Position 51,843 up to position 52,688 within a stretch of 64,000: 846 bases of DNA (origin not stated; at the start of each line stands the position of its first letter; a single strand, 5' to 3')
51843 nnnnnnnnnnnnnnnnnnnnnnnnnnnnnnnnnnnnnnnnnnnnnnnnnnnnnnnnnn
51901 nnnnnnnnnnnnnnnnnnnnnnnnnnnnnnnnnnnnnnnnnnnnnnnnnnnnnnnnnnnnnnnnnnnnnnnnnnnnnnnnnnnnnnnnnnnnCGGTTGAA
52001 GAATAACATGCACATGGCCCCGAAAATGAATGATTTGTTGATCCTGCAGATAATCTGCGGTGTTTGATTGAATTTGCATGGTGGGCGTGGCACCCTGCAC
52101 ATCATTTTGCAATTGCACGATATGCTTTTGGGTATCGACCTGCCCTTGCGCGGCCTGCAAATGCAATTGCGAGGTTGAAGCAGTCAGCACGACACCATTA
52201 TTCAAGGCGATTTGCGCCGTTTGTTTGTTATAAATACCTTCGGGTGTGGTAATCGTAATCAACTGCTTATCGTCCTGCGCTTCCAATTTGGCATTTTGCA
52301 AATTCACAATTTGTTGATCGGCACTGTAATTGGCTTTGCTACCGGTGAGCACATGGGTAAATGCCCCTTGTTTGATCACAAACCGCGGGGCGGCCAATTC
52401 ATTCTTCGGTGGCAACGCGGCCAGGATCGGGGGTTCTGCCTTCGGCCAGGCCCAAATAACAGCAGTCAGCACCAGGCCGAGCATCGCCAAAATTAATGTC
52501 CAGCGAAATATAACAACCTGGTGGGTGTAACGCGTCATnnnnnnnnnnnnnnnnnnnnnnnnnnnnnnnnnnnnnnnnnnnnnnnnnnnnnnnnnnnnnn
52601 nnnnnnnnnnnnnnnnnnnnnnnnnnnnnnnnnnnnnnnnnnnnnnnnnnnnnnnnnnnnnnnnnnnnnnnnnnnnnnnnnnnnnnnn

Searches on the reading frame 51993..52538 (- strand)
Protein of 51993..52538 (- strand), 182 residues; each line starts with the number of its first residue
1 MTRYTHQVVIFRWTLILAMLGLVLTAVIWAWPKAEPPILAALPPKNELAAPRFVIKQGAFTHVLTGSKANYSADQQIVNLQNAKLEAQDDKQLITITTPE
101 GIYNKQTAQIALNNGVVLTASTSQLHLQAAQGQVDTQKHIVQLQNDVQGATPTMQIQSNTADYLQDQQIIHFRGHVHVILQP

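Call 62: search_protein_families(library=pfam, proteins=[window:51993-52538:-], max_evalue=0.001)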
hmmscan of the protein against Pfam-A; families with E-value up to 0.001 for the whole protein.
window:51993-52538:- (182 aa): 1 family
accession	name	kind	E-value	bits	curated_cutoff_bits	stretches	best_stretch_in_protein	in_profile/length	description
PF06835.18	LptC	-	2.2e-10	40.9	21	1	56-146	46-133/175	Lipopolysaccharide-assembly, LptC-related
